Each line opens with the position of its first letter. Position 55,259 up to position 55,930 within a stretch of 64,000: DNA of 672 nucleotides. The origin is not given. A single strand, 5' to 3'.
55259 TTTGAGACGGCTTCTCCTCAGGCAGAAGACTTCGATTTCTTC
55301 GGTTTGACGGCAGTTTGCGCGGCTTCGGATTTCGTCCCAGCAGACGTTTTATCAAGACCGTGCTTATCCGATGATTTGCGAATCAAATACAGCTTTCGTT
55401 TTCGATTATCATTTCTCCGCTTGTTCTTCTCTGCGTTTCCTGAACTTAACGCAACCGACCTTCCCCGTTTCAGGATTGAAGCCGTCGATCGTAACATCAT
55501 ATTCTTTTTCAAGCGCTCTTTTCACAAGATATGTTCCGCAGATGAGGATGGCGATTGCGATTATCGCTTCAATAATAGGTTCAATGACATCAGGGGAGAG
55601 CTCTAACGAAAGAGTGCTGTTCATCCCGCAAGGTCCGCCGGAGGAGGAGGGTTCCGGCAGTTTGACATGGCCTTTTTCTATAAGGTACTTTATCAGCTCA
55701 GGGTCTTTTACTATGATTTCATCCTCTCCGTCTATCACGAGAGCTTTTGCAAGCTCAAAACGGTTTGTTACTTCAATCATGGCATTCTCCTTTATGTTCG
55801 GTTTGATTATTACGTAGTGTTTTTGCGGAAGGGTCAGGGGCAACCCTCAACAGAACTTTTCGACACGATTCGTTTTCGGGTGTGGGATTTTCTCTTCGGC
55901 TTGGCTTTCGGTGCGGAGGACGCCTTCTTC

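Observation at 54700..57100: WYL-regulator cassette with two unclassifiable small paralogous proteins: candidate undescribed regulator-controlled (defence or stress) module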

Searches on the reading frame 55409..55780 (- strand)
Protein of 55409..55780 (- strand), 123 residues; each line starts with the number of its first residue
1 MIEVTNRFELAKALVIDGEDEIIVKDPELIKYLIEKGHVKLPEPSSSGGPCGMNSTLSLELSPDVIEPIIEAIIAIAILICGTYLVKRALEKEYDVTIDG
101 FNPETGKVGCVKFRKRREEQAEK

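Call 4: search_protein_families(library=pfam, proteins=[window:55409-55780:-], max_evalue=1)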
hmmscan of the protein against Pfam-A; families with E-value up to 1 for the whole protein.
window:55409-55780:- (123 aa): 0 families

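Call 5: search_protein_families(library=padloc, proteins=[window:55409-55780:-], max_evalue=1)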
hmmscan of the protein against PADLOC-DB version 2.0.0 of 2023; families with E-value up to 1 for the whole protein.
window:55409-55780:- (123 aa): 0 families

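Call 8: search_protein_families(library=ncbifam, proteins=[window:55409-55780:-], max_evalue=1)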
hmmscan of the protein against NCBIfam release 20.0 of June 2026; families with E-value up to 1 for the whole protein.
window:55409-55780:- (123 aa): 0 families

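Call 9: search_protein_families(library=phrogs, proteins=[window:55409-55780:-], max_evalue=1)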
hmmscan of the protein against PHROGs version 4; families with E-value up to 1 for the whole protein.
window:55409-55780:- (123 aa): 0 families

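Call 10: find_homologous_proteins(query=window:55409-55780:-, max_evalue=0.01)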
Query window:55409-55780:- (123 aa): 1 proteins with E <= 0.01 among 25 candidates.
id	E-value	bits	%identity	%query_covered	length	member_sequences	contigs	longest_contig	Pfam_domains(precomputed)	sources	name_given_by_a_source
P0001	5.9e-72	257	98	100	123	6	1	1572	-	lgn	-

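Call 20: find_encoding_contigs(protein=window:55409-55780:-, flank=10000)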
Protein window:55409-55780:- (123 aa): 11 contigs read that carry it; 6 places shown.
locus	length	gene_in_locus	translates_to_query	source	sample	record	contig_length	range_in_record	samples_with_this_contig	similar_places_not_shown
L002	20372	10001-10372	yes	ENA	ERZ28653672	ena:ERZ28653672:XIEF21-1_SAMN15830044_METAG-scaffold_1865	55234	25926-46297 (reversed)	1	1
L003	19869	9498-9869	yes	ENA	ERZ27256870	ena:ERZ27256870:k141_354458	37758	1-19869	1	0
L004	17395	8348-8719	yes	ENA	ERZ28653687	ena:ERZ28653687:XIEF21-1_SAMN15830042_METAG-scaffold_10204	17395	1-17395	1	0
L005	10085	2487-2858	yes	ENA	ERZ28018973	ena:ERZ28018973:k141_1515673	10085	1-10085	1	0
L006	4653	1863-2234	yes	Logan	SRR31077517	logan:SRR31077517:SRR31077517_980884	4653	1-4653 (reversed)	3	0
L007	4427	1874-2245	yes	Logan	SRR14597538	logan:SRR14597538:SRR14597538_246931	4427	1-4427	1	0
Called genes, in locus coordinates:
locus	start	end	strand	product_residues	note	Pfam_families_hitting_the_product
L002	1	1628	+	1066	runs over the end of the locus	PF25596:CPSase_L_D1, PF02222:ATP-grasp, PF02786:CPSase_L_D2, PF07478:Dala_Dala_lig_C, PF02787:CPSase_L_D3, PF25596:CPSase_L_D1, PF02786:CPSase_L_D2, PF02222:ATP-grasp, +8 more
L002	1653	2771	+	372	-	PF01168:Ala_racemase_N, PF00842:Ala_racemase_C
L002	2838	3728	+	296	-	PF04055:Radical_SAM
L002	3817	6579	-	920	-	-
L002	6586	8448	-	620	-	PF02518:HATPase_c, PF00204:DNA_gyraseB, PF01751:Toprim, PF00986:DNA_gyraseB_C (weak)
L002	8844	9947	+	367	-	PF13280:WYL, PF25583:WCX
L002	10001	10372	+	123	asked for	-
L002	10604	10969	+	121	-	-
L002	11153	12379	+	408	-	PF04286:DUF445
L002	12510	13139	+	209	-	PF00117:GATase, PF07685:GATase_3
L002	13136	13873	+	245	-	PF00977:His_biosynth, PF05690:ThiG (weak)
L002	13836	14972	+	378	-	PF13685:Fe-ADH_2 (faint), PF01761:DHQ_synthase, PF24621:DHQS_C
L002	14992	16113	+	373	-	PF14520:HHH_5 (weak), PF02481:DNA_processg_A, PF17782:WHD_DprA (weak)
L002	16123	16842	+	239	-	PF18912:DZR_2, PF00156:Pribosyltran (weak)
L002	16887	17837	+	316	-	PF01039:Carboxyl_trans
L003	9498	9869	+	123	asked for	-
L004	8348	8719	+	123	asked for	-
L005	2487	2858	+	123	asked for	-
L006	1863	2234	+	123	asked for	-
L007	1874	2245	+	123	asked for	-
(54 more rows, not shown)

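Call 22: search_protein_representatives(alignment_id=A2)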
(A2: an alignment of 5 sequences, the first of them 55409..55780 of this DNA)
Query: 5 sequences, 129 profile positions. Proteins with E-value up to 0.001 (for the whole library): 10; up to 1e-10: 5; up to 1e-30: 3. The best 10 are listed.
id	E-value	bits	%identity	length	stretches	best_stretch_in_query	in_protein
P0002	1.9e-58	212.5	-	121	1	1-128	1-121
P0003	1.7e-50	186.8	-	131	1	1-126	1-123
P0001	2.2e-50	186.5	-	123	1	1-129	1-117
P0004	1.1e-22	96.9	-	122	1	1-129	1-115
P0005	2.6e-18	82.7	-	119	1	16-127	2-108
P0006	3.6e-07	46.7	-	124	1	4-127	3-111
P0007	8.1e-05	39.1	-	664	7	28-56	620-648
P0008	4.4e-04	36.8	-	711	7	28-57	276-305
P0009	5.3e-04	36.5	-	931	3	24-52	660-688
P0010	6.0e-04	36.3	-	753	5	20-41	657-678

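Call 24: find_encoding_contigs(protein=P0004, flank=10000)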
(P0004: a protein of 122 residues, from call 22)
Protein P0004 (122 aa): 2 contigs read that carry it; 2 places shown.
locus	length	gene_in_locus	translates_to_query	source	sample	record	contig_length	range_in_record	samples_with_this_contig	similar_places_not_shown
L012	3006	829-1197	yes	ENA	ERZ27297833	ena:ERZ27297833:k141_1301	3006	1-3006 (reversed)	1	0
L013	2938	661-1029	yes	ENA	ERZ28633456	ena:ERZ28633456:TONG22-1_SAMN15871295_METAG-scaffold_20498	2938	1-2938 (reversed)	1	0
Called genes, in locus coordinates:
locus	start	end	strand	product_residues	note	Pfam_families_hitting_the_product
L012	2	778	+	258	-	?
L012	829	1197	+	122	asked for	-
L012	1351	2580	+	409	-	PF04286:DUF445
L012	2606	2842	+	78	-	-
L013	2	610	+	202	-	?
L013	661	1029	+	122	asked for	-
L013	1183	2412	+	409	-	PF04286:DUF445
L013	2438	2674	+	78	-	-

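Call 25: find_encoding_contigs(protein=P0005, flank=10000)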
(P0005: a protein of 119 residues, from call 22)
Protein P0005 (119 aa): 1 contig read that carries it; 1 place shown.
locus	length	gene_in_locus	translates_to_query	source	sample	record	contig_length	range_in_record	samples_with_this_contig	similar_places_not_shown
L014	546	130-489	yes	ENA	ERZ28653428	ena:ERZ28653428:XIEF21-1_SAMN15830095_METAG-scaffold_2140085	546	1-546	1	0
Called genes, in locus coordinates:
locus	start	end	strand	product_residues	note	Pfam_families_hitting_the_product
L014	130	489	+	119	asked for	-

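Call 26: find_encoding_contigs(protein=P0006, flank=10000)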
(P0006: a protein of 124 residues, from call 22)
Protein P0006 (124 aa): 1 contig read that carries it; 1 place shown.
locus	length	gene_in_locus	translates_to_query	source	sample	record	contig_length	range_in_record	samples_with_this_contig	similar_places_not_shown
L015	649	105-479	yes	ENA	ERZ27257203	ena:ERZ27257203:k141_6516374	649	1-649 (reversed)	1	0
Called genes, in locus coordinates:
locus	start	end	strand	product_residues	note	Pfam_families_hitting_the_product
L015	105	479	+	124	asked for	-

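Call 42: search_solved_structures(query=A4, max_evalue=10)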
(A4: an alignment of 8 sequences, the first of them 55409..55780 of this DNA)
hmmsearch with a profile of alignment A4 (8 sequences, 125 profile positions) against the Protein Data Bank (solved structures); distinct sequences matched with E-value up to 10: 3.
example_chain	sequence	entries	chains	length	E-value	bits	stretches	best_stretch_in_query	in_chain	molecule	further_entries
7x30_P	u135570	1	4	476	0.3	14.6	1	55-119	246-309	Hoc-like protein ORF90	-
1txo_A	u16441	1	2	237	2.1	11.8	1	17-51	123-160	Putative Bacterial Enzyme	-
6y07_A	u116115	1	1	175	3.4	11.2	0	38-94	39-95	sohair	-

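Call 45: predict_structure(alignment_id=A4)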
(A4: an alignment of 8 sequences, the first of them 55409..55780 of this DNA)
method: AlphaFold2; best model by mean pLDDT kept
length: 123 residues; sequences in the alignment: 8
mean_pLDDT: 65.3   pTM: 0.31
mean pLDDT of the five models: 65.3, 53.0, 52.6, 52.4, 48.2
residues with pLDDT >= 90: 0; 70-90: 71; 50-70: 28; < 50: 24
segments of 3 or more residues with pLDDT < 50: 43-62, 120-123
pLDDT, mean of each block of 10 residues (from residue 1): 75 73 76 64 44 39 62 77 73 71 74 65 36
secondary structure, 60 per line:
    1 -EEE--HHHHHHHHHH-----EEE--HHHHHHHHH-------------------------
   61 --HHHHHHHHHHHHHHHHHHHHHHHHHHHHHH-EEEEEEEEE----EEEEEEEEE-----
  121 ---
elements in order: E2-4 H7-16 E22-24 H27-35 H63-92 E94-102 E107-115

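Call 49: search_protein_families(library=pfam, alignment_id=A4, max_evalue=10)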
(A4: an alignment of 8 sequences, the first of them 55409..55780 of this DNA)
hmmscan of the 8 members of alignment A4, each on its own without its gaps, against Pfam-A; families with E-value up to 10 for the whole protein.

A. member 1, window:55409-55780:- (123 aa): 0 families

B. families by the number of members that match (of 8 scanned): 5 families
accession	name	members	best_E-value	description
PF19942.4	DUF6404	1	0.027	Family of unknown function (DUF6404)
PF02687.27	FtsX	1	0.029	FtsX-like permease C-terminal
PF19671.4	DUF6174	1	0.055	Family of unknown function (DUF6174)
PF18173.6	bacHORMA_2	1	0.14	Bacterial HORMA domain 2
PF13028.12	DUF3889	1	0.2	Protein of unknown function (DUF3889)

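Call 50: fold_search(model_id=the predicted structure, library=pdb)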
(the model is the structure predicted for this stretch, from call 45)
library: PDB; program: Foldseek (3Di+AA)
matches with E <= 10: 17; with E <= 0.001: 0
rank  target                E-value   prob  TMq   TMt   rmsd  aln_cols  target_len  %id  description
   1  6sj6_Y                2.2e+00  0.20  0.16  0.30   3.4        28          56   14  Cryo-EM structure of 50S-RsfS complex from Staphylococcus aureus (released 2020-04-08)
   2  2xss_A                6.3e+00  0.06  0.16  0.13  12.3        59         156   12  Crystal structure of GAFb from the human phosphodiesterase 5 (released 2011-05-18)
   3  6f4u_D                7.2e+00  0.11  0.17  0.45   3.5        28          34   11  Crystal structure of reactive loop cleaved kallistatin at 1.9 angstrom resolution (released 2018-12-12)
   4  7ahp_aa               8.2e+00  0.15  0.17  0.55   2.2        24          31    8  Crystal structure of Ixodes ricinus serpin - Iripin-3 (released 2021-03-10)
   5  6f4v_G                8.2e+00  0.11  0.15  0.44   2.6        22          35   14  Crystal structure of cleaved Kallistatin complexed with heparin at 1.8 Angstrom resolution (released 2018-12-12)
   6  4lec_B                8.2e+00  0.11  0.21  0.13   3.7        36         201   25  Human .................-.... Protein 21A (released 2013-07-17)
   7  4lec_A                8.2e+00  0.11  0.21  0.13   3.7        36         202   25  Human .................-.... Protein 21A (released 2013-07-17)
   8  9y6s_7G               8.2e+00  0.08  0.22  0.01  22.3        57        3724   10  96-nm repeat of the Leishmania tarentolae doublet microtubule (released 2025-12-17)
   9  9e2g_2E               8.2e+00  0.04  0.26  0.15  22.4       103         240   16  Cryo-EM structure of 48 nm repeat of microtubule doublet from T. brucei flagellum (released 2025-03-12)
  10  8zp7_F                8.2e+00  0.03  0.12  0.05   3.5        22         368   23  Cryo-EM structure of Cas5-HNH Cascade bound with sDNA, Conf1 (released 2024-12-04)
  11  5nct_C                8.8e+00  0.15  0.16  0.50   2.3        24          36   12  Structure of the trypsin induced serpin-type proteinase inhibitor, miropin. (released 2017-05-24)
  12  4g3k_A                8.8e+00  0.06  0.14  0.12   1.9        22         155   18  Crystal structure of a. aeolicus nlh1 gaf domain in an inactive state (released 2013-05-29)
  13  9g8q_A                8.8e+00  0.01  0.13  0.11  29.2       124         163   10  40S-bound human SKI238 complex in the open state (Gatekeeping module) (released 2024-10-16)
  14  5ncu_B                9.4e+00  0.13  0.15  0.49   2.4        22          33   14  Structure of the subtilisin induced serpin-type proteinase inhibitor, miropin. (released 2017-05-24)
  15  6j65_A                9.4e+00  0.06  0.16  0.17   8.6        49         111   14  Crystal structure of human HINT1 mutant complexing with AP4A II (released 2019-09-25)
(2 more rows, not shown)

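Call 51: fold_search(model_id=the predicted structure, library=viral)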
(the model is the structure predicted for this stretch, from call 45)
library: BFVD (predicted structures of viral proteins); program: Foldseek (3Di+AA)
matches with E <= 10: 92; with E <= 0.001: 0
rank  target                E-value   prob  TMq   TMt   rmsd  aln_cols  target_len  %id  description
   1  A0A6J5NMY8            2.4e-01  0.28  0.20  0.19  15.3        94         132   16  Uncharacterized protein [uncultured Caudovirales phage]
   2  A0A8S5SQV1            3.0e-01  0.15  0.18  0.19  24.0       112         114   17  Nucleoid-associated protein [Siphoviridae sp. ctTaQ5]
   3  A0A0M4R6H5            6.2e-01  0.72  0.31  0.54   7.5        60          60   12  Truncated eIF2 alpha-like PKR inhibitor [Vaccinia virus]
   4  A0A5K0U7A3            1.2e+00  0.21  0.30  0.24  17.2       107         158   10  Uncharacterized protein [Yasminevirus sp. GU-2018]
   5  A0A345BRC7            1.3e+00  0.28  0.12  0.12   3.8        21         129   38  (no name in the UniProt tables at hand)
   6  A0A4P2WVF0            1.4e+00  0.13  0.17  0.14   7.2        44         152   16  Uncharacterized protein [Enterobacter phage EspM4VN]
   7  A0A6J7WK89            1.7e+00  0.07  0.15  0.20  20.4        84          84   15  Uncharacterized protein [uncultured Caudovirales phage]
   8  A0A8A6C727            1.7e+00  0.07  0.14  0.12  14.4        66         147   23  (no name in the UniProt tables at hand)
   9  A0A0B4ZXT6            1.8e+00  0.16  0.21  0.37  10.7        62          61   16  Uncharacterized protein [Mycobacterium phage Cosmo]
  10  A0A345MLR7            2.0e+00  0.06  0.19  0.09  18.4       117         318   13  (no name in the UniProt tables at hand)
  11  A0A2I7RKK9            2.2e+00  0.14  0.23  0.28  10.0        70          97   10  (no name in the UniProt tables at hand)
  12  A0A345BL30            2.3e+00  0.06  0.20  0.15  16.4       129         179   15  Uncharacterized protein [Erwinia phage Wellington]
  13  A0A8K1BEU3            2.5e+00  0.12  0.21  0.16  12.0        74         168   19  (no name in the UniProt tables at hand)
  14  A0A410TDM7            2.5e+00  0.06  0.16  0.12  23.4        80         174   18  (no name in the UniProt tables at hand)
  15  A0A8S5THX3            2.7e+00  0.23  0.19  0.17   3.3        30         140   17  Uncharacterized protein [Myoviridae sp. ctYGJ17]
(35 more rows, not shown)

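Call 53: find_related_loci(query=A4, collection=viral_contigs, flank=8000)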
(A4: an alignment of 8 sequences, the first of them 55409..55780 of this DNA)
Query A4 (123 aa) in viral_contigs; peptide patterns used: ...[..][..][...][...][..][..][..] (x = any residue, [..] = any of these).
75 stretches matched a pattern, but none encodes a relative of the query by tblastn (E <= 1e-3).

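Call 56: find_related_loci(query=A5, collection=metagenome_contigs, flank=8000)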
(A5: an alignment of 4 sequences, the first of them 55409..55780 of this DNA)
Query A5 (123 aa) in metagenome_contigs; peptide patterns used: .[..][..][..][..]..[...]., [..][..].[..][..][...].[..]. (x = any residue, [..] = any of these).
600 stretches matched a pattern (row limit reached: there are more); 1 encode a relative of the query (tblastn E <= 1e-3); 1 distinct loci.
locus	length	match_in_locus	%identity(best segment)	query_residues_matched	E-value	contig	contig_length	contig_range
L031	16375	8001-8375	37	1-120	9e-17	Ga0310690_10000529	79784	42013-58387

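Call 73: find_homologous_proteins(query=A4, max_evalue=0.001)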
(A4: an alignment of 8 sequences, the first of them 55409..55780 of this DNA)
Query A4 (8 sequences) (123 aa, profile of the alignment): 7 proteins with E <= 0.001 among 2177 candidates.
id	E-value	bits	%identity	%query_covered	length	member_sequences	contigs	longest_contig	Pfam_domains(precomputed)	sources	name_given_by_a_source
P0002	5.5e-47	177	37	94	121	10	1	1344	-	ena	-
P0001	1.2e-46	176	98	100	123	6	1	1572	-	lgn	-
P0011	1.8e-40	156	41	97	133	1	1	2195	-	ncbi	-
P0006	5.5e-39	151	30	98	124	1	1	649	-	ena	-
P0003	2.1e-36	143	34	83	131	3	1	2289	-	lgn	-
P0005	2.4e-35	139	39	85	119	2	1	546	-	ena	-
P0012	2.6e-35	139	35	99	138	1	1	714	-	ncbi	-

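Call 74: find_encoding_contigs(protein=P0011, flank=10000)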
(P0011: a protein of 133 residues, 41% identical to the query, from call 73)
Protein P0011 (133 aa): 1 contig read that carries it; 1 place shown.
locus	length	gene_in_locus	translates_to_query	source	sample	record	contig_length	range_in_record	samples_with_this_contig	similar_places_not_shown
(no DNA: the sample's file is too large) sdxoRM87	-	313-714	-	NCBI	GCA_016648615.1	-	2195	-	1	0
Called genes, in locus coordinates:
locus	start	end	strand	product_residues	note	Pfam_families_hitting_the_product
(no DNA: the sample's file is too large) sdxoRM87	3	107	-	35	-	?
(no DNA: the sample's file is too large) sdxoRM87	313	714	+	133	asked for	-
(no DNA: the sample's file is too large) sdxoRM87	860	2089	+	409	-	PF04286:DUF445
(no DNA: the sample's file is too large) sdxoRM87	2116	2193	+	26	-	?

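Call 75: find_encoding_contigs(protein=P0012, flank=10000)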
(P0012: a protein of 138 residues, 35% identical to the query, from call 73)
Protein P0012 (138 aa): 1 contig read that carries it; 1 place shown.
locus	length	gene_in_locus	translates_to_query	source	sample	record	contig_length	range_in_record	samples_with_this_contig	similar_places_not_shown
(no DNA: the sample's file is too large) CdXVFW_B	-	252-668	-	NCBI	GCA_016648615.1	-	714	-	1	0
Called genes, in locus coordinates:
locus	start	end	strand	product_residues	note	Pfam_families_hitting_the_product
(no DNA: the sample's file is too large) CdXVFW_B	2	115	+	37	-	?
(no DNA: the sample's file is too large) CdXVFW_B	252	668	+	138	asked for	-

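Call 101: search_dna_similar(query=window:55409-55780:-, collection=plasmids, mode=protein, max_evalue=0.01, max_rows=5)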
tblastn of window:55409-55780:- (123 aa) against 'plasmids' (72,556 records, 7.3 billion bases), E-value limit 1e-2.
No match.
